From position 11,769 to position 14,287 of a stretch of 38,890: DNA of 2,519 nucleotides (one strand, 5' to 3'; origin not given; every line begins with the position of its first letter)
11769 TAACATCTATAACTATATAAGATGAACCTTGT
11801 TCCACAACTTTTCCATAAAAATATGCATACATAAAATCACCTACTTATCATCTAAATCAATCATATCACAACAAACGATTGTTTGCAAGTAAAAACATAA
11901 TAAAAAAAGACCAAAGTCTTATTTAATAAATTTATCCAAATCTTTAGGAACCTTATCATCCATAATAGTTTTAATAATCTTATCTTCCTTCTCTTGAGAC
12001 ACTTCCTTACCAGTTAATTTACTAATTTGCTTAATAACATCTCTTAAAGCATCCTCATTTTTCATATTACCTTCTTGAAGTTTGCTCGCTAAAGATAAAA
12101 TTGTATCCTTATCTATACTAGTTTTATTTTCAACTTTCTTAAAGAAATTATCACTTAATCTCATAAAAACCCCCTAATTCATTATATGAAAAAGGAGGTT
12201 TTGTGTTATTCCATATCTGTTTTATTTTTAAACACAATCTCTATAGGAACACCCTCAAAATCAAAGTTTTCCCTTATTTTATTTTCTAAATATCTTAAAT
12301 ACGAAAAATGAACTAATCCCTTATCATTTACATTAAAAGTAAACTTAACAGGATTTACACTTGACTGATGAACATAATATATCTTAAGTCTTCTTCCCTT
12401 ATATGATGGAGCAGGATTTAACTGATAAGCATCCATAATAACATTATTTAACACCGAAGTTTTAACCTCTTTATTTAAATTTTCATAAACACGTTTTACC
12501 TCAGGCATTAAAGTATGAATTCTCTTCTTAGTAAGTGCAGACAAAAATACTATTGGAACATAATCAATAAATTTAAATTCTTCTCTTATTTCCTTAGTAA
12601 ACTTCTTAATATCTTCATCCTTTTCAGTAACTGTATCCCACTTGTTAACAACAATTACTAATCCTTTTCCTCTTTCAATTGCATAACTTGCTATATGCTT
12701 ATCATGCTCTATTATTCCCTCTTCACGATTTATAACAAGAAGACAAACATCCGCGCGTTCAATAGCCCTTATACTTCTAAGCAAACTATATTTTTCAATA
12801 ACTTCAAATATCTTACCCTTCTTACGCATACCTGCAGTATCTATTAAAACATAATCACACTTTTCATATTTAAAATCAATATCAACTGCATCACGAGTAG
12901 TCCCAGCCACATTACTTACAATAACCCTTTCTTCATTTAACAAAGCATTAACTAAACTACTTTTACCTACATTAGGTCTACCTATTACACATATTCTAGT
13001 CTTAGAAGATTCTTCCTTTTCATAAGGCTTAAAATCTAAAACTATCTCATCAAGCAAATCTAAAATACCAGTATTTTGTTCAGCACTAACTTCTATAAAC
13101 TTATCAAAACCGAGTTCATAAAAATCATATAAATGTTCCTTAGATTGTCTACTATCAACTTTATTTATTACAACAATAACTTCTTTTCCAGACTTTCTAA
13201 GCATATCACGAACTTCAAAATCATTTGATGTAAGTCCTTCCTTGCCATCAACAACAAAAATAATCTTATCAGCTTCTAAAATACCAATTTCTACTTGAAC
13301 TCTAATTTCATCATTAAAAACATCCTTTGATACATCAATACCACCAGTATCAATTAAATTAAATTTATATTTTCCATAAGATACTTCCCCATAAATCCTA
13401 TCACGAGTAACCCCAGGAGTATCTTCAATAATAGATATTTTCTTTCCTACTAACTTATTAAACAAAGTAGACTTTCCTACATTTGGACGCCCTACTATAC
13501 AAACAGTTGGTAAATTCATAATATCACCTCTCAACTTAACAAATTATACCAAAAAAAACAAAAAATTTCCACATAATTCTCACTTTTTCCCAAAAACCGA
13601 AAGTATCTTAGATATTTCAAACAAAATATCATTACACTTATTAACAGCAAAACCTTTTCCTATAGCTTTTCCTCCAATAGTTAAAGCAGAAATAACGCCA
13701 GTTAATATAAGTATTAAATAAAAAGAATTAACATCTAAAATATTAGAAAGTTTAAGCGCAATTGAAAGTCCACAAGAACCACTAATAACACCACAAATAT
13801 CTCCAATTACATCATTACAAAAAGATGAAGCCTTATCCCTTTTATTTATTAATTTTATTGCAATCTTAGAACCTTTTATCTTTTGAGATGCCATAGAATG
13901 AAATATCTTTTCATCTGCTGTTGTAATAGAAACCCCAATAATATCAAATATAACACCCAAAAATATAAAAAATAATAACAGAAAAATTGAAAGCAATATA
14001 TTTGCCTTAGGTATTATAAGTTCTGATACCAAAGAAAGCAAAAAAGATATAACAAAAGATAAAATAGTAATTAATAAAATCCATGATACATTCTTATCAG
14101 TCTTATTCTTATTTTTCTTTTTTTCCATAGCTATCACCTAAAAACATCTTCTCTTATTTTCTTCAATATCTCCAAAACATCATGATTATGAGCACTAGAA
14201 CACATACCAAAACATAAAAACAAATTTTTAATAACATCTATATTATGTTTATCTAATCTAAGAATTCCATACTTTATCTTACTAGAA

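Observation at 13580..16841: Possible OLE-type ribonucleoprotein locus: OapA-like DxxxD membrane protein downstream of the large RNA, split by an inserted gene pair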

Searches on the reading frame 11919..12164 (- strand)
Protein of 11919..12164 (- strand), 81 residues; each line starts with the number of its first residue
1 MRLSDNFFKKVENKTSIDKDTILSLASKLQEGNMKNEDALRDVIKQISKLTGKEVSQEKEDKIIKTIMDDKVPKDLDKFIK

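Call 4: search_protein_families(library=pfam, proteins=[window:11919-12164:-], max_evalue=0.1)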
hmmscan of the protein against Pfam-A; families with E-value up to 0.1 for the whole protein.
window:11919-12164:- (81 aa): 6 families
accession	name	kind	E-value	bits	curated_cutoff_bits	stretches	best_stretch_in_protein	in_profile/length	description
PF14069.11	SpoVIF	-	7.5e-21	74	27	1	8-78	1-71/72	Stage VI sporulation protein F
PF07111.17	HCR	-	0.011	14.3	25.9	1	4-72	297-365/749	Alpha helical coiled-coil rod protein (HCR)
PF13708.11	DUF4942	-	0.015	15.4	25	1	12-71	80-142/190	Domain of unknown function (DUF4942)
PF04791.21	LMBR1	-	0.015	14.6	31.9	1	26-78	207-258/510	LMBR1-like membrane protein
PF16779.11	DMP12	-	0.028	14.8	27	1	5-47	58-101/115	DNA-mimic protein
PF17727.6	CtsR_C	-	0.099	13.3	23.8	0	42-71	4-33/72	CtsR C-terminal dimerization domain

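Call 5: search_protein_families(library=ncbifam, proteins=[window:11919-12164:-], max_evalue=0.1)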
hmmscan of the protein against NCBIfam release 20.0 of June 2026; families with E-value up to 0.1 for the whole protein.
window:11919-12164:- (81 aa): 1 family
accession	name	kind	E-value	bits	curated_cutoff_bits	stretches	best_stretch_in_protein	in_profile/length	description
NF052662.1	SprTrRegSpoVIF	equivalog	2.9e-20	72.1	130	1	4-78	2-76/84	sporulation-specific transcription regulator SpoVIF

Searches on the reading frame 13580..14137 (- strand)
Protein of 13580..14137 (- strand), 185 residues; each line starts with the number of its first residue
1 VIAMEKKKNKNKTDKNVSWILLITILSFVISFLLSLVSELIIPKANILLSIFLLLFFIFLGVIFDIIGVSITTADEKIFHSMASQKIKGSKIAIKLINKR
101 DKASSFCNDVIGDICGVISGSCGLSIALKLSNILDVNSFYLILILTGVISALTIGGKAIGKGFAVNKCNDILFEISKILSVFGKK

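Call 4: search_protein_families(library=pfam, proteins=[window:13580-14137:-], max_evalue=0.1)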
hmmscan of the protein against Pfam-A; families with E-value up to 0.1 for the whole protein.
window:13580-14137:- (185 aa): 3 families
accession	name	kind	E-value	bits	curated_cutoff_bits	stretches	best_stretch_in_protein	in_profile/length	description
PF08570.15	DUF1761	-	0.0009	19.9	31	1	5-73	29-96/123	Protein of unknown function (DUF1761)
PF01595.25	CNNM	-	0.0063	16.6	28.4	1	53-182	2-127/181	Cyclin M transmembrane N-terminal domain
PF12084.13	DUF3561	-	0.073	13.7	25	1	7-84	11-89/107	Protein of unknown function (DUF3561)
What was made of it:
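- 13580..14128 (-): oapA, the OLE-associated membrane protein A, 182 aa. Weak CNNM hit of 16.6 bits (call 4).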

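Call 5: search_protein_families(library=ncbifam, proteins=[window:13580-14137:-], max_evalue=0.1)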
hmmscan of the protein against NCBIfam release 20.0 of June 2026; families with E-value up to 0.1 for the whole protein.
window:13580-14137:- (185 aa): 0 families

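Call 6: find_homologous_proteins(query=window:13580-14137:-, max_evalue=0.001)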
Query window:13580-14137:- (185 aa): 5041 proteins with E <= 0.001 among 6749 candidates; the best 120 are listed.
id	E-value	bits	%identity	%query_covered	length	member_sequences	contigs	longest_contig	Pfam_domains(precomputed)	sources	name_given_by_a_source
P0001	8.8e-87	307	90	90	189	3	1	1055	-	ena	-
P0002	7.4e-75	269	74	94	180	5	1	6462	-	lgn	-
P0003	2.9e-74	267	73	94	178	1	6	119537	-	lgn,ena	-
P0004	2.5e-73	264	73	95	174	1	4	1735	-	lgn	-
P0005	3.5e-73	263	74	97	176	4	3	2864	-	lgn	-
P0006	8.4e-73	262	73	92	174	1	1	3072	-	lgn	-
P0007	3.4e-70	253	74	90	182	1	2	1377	-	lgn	-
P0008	1.4e-69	251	73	90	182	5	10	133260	-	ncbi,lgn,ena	-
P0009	7.7e-67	243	66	92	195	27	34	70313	PF01595.26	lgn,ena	-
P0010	3.3e-66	240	65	98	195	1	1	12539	-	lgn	-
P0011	9.3e-66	239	64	98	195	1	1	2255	-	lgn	-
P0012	2.1e-65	238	69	83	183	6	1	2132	PF01595.26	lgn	-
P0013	3.9e-65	237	69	90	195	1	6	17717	PF01595.26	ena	-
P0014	9.5e-65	236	65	98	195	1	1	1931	-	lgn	-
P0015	1.0e-64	236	66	90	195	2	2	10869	-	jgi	-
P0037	2.3e-63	231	65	90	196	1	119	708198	-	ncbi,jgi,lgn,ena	-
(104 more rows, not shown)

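Call 10: search_solved_structures(query=window:13580-14137:-, max_evalue=10, show_alignments=2)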
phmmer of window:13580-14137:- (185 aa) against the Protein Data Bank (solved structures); distinct sequences matched with E-value up to 10: 6.
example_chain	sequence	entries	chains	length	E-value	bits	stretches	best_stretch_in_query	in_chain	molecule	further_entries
7xoz_B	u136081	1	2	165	0.029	17.6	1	77-115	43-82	ADP-ribosyl cyclase/cyclic ADP-ribose hydrolase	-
7xoz_A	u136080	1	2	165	0.029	17.6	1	77-115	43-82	ADP-ribosyl cyclase/cyclic ADP-ribose hydrolase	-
5teb_A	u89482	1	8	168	0.061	16.6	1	84-125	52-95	Recognition of Peronospora parasitica 1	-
9h9e_B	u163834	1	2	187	0.19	15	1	47-150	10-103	Novel acetylcholine receptor chaperone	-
7crb_A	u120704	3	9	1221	0.41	13.9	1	77-115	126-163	NAD+ hydrolase (NADase)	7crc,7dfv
5zle_A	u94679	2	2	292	1.4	12.1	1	18-82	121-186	Cytochrome b reductase 1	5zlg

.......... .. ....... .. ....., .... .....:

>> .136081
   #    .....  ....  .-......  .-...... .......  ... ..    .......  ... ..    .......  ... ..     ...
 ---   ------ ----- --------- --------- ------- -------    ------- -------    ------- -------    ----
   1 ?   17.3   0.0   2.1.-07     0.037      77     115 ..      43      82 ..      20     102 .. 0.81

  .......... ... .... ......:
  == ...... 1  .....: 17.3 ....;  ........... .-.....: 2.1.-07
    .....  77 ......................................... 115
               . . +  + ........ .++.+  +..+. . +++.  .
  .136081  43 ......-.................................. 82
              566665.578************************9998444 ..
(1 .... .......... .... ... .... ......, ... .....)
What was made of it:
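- Tried and rejected: The PDB sequence search with the membrane protein found only chance hits (E 0.03 or worse, call 10).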

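Call 16: find_encoding_contigs(protein=P0003, flank=6000, max_places=3)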
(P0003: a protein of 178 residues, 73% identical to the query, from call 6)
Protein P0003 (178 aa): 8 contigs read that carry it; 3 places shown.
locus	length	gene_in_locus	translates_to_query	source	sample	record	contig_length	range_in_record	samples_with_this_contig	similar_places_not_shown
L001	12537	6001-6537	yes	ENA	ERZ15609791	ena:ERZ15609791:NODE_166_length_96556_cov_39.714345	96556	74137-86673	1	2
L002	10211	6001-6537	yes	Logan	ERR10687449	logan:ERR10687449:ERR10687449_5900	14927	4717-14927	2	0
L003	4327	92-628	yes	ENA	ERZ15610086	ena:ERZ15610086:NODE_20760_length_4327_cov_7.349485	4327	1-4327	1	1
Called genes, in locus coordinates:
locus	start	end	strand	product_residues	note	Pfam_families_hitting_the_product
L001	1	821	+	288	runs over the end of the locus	PF02666:PS_Dcarbxylase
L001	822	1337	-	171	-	PF14378:PAP2_3 (weak), PF01569:PAP2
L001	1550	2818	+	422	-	PF25888:WHD_DnaB, PF07261:DnaB_2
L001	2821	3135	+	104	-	PF12647:RNHCP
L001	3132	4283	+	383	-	-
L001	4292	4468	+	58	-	PF02086:MethyltransfD12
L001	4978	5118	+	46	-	-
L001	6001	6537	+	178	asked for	-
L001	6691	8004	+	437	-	PF00009:GTP_EFTU, PF01926:MMR_HSR1, PF02421:FeoB_N, PF03193:RsgA_GTPase (weak), PF00009:GTP_EFTU, PF01926:MMR_HSR1, PF02421:FeoB_N, PF14714:KH_dom-like, +9 more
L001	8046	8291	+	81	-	PF14069:SpoVIF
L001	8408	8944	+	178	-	PF01330:RuvA_N, PF14520:HHH_5, PF07499:RuvA_C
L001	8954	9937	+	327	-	PF06068:TIP49 (faint), PF05496:RuvB_N, PF00004:AAA, PF07728:AAA_5 (weak), PF13173:AAA_14 (weak), PF17864:AAA_lid_4, PF05491:WHD_RuvB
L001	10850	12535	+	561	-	PF12810:ALK_LTK_GRD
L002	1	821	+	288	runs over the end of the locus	PF02666:PS_Dcarbxylase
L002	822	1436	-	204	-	PF14378:PAP2_3 (weak), PF01569:PAP2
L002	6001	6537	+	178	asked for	-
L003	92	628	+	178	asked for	-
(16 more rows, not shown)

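Call 17: find_encoding_contigs(protein=P0008, flank=6000, max_places=3)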
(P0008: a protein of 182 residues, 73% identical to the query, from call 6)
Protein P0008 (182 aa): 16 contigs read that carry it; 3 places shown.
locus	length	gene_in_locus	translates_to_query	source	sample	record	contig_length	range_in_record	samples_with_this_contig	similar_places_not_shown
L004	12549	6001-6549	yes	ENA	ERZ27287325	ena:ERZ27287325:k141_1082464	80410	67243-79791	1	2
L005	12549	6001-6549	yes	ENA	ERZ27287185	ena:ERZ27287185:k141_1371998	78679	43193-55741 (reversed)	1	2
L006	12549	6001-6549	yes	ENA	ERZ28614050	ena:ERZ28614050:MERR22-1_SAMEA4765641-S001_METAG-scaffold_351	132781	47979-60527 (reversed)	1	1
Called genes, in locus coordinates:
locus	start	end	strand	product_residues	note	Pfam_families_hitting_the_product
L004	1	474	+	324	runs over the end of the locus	PF01368:DHH, PF02272:DHHA1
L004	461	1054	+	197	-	PF01926:MMR_HSR1, PF02421:FeoB_N, PF03193:RsgA_GTPase (faint)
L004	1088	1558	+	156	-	-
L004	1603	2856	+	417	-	PF25888:WHD_DnaB, PF07261:DnaB_2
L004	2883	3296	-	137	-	-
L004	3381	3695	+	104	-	PF12647:RNHCP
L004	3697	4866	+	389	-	-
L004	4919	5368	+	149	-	PF01476:LysM, PF23446:LysM1_NFP_LYK (faint), PF23462:LysM3_NFP (faint), PF23577:LysM_RLK (faint), PF23473:LysM3_LYK4_5 (weak), PF01476:LysM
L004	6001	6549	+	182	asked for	-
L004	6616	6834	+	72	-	-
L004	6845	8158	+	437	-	PF00009:GTP_EFTU, PF00025:Arf (weak), PF01926:MMR_HSR1, PF02421:FeoB_N, PF00009:GTP_EFTU, PF01926:MMR_HSR1, PF02421:FeoB_N, PF14714:KH_dom-like, +7 more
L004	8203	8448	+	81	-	PF14069:SpoVIF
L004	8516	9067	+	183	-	PF01330:RuvA_N, PF14520:HHH_5, PF07499:RuvA_C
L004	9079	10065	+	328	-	PF06068:TIP49 (faint), PF05496:RuvB_N, PF00004:AAA, PF07728:AAA_5 (weak), PF13173:AAA_14 (weak), PF17864:AAA_lid_4, PF05491:WHD_RuvB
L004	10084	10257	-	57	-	PF10957:Spore_Cse60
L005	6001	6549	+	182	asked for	-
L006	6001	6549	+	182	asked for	-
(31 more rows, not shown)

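Call 18: find_encoding_contigs(protein=P0037, flank=6000, max_places=3)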
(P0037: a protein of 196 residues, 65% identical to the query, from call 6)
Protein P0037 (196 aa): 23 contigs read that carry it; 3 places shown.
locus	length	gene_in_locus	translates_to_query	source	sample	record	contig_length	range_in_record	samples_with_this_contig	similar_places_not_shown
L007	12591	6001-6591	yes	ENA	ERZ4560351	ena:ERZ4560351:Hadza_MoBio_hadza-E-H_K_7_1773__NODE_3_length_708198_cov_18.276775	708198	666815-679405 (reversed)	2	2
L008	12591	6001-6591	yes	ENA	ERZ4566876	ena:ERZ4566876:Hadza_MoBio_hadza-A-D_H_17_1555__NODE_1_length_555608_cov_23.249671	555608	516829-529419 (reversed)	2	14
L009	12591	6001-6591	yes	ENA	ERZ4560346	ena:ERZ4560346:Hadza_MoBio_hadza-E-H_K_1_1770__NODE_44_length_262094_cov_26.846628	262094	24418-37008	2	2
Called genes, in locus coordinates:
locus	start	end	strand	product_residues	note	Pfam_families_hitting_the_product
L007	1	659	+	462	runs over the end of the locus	PF02463:SMC_N (weak), PF13175:AAA_15, PF13476:AAA_23 (faint), PF00005:ABC_tran (faint), PF13304:AAA_21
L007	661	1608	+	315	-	PF14491:DUF4435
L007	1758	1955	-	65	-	PF00239:Resolvase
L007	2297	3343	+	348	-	PF00266:Aminotran_5, PF01041:DegT_DnrJ_EryC1 (faint), PF01212:Beta_elim_lyase (weak), PF00155:Aminotran_1_2, PF00266:Aminotran_5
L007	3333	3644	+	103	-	PF12773:DZR (faint), PF12647:RNHCP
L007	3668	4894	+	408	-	-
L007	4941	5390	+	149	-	PF01476:LysM, PF23446:LysM1_NFP_LYK (faint), PF23462:LysM3_NFP (faint), PF23473:LysM3_LYK4_5 (faint), PF01476:LysM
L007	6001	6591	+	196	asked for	-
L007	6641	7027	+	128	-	PF18936:DUF5684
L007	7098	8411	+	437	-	PF00009:GTP_EFTU, PF00025:Arf (weak), PF01926:MMR_HSR1, PF02421:FeoB_N, PF00009:GTP_EFTU, PF01926:MMR_HSR1, PF02421:FeoB_N, PF14714:KH_dom-like, +9 more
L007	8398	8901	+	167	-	-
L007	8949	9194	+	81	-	PF14069:SpoVIF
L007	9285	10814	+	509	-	-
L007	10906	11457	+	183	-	PF01330:RuvA_N, PF14520:HHH_5, PF07499:RuvA_C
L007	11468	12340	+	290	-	-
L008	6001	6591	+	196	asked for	-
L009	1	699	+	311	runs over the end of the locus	PF18723:HMUDK_hel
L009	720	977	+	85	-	-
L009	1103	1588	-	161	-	PF00239:Resolvase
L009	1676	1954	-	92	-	-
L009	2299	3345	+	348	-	PF00266:Aminotran_5, PF01041:DegT_DnrJ_EryC1 (faint), PF01212:Beta_elim_lyase (weak), PF00155:Aminotran_1_2, PF00266:Aminotran_5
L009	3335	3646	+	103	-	PF12647:RNHCP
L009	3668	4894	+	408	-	-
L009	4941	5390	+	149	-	PF01476:LysM, PF23446:LysM1_NFP_LYK (faint), PF23462:LysM3_NFP (faint), PF23473:LysM3_LYK4_5 (faint), PF01476:LysM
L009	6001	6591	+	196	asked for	-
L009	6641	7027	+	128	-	PF18936:DUF5684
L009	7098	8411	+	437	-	PF00009:GTP_EFTU, PF00025:Arf (weak), PF01926:MMR_HSR1, PF02421:FeoB_N, PF00009:GTP_EFTU, PF01926:MMR_HSR1, PF02421:FeoB_N, PF14714:KH_dom-like, +9 more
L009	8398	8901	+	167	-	-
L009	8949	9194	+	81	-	PF14069:SpoVIF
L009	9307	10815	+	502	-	-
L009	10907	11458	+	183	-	PF01330:RuvA_N, PF14520:HHH_5, PF07499:RuvA_C (weak)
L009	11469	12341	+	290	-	-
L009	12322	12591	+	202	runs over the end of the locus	PF00265:TK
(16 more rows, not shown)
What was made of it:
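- Closest known: OLE RNA / OapA ribonucleoprotein complex of Halalkalibacterium halodurans. Different: This is the clade's normal layout (calls 16-18).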

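Call 32: find_encoding_contigs(protein=P0001, flank=3000, max_places=4)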
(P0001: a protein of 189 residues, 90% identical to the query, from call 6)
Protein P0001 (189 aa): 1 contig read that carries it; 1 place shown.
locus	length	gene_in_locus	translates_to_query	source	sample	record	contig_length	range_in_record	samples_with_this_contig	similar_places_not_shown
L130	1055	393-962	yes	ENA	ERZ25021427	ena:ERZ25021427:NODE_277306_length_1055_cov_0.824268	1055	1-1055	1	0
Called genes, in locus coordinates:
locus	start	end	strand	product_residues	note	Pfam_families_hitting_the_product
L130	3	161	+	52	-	?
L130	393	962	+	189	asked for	-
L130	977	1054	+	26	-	?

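Call 52: predict_structure(alignment_id=A2)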
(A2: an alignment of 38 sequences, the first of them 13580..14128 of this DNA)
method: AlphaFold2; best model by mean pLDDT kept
length: 182 residues; sequences in the alignment: 38
mean_pLDDT: 87.3   pTM: 0.77
mean pLDDT of the five models: 87.3, 86.9, 85.8, 84.4, 83.3
residues with pLDDT >= 90: 109; 70-90: 59; 50-70: 7; < 50: 7
segments of 3 or more residues with pLDDT < 50: 1-7
pLDDT, mean of each block of 10 residues (from residue 1): 48 78 87 80 87 93 95 95 93 93 89 89 90 93 93 92 95 90 55
secondary structure, 60 per line:
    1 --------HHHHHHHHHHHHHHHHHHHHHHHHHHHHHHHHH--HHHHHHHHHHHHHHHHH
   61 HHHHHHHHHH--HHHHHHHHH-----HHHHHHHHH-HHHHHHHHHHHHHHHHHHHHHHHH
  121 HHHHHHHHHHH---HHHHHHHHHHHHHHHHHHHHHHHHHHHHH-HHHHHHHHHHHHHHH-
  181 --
elements in order: H9-41 H44-70 H73-81 H87-95 H97-131 H135-163 H165-179
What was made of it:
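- On OapA: The AlphaFold2 model (pLDDT 87) has helices 9-41, 44-70, 97-131 and 135-163 (call 52).
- Checked: The AlphaFold2 model (mean pLDDT 87) has four long helices: 9-41, 44-70, 97-131 and 135-163 (call 52).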

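Call 55: fold_search(model_id=the predicted structure, library=pdb)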
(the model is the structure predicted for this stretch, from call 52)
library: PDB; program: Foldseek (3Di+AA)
matches with E <= 10: 71; with E <= 0.001: 0
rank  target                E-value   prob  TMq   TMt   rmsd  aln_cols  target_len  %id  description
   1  7m1t_B                7.0e-03  1.00  0.52  0.32   5.1       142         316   20  Crystal structure of an archaeal CNNM, MtCorB, with C-terminal deletion in complex with Mg2+-ATP (released 2021-06-16)
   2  7m1t_A                4.3e-02  1.00  0.46  0.29   5.9       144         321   17  Crystal structure of an archaeal CNNM, MtCorB, with C-terminal deletion in complex with Mg2+-ATP (released 2021-06-16)
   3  7m1u_A                1.5e-01  1.00  0.58  0.36   3.2       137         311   18  Crystal structure of an archaeal CNNM, MtCorB, R235L mutant with C-terminal deletion (released 2021-06-16)
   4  7cfg                  1.1e+00  0.99  0.55  0.63   3.3       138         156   17  Structure of the transmembrane domain of the bacterial CNNM/CorC family Mg2+ transporter in complex with Mg2+ (released 2021-02-24)
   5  8zyu_R                2.8e+00  0.03  0.14  0.08  19.3       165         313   11  Cryo-EM structure of neurotensin receptor 1 in complex with beta-arrestin1 and SBI-553 (complex 1) (released 2025-04-16)
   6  7uw9_h                3.1e+00  0.08  0.18  0.20  18.3       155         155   11  Citrus V-ATPase State 1, H in contact with subunit a (released 2022-07-06)
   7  6sop                  3.5e+00  0.08  0.18  0.19  12.6       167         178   12  Metal free structure of SynFtn variant E62A (released 2020-01-29)
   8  6c6l_D                3.5e+00  0.07  0.20  0.22  18.2       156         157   12  Yeast Vacuolar ATPase Vo in lipid nanodisc (released 2018-03-21)
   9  4o7g_A                4.1e+00  0.13  0.30  0.27  15.6       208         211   12  Crystal Structure of Ascorbate-bound Cytochrome b561, crystal soaked in 1 M L-ascorbate for 40 minutes (released 2014-02-05)
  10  4ztt_B                4.1e+00  0.12  0.22  0.24  12.7       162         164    8  Crystal structures of ferritin mutants reveal diferric-peroxo intermediates (released 2016-06-15)
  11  5ouz                  4.1e+00  0.07  0.19  0.18  12.1       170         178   12  Metal free structure of Y40F SynFtn (released 2019-01-23)
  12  7pf8                  4.1e+00  0.06  0.17  0.18  14.3       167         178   12  SynFtn Variant E141A (released 2021-12-08)
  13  6pe4_H                4.3e+00  0.06  0.19  0.22  19.1       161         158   12  Yeast Vo motor in complex with 1 VopQ molecule (released 2020-05-20)
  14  1krq                  4.7e+00  0.06  0.18  0.19  13.9       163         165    8  CRYSTAL STRUCTURE ANALYSIS OF CAMPYLOBACTER JEJUNI FERRITIN (released 2002-02-06)
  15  9div_B                4.9e+00  0.13  0.28  0.35  11.6       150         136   12  The crystal structure of de novo designed ChuA binding protein C8 (released 2025-05-21)
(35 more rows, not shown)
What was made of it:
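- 13580..14128 (-): The four best Foldseek matches are CorB/CorC transmembrane domains (call 55).
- On OapA: The top four Foldseek matches are CorB and CorC (call 55).
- Closest known: CNNM/CorB/CorC/MpfA Mg2+ transporters. Same: The transmembrane fold is similar: Foldseek matches to 7m1t, 7m1u and 7cfg with probability 0.99-1.0 and TM-score 0.5-0.6 (call 55).
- CorB and CorC are the top structural matches (call 55).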
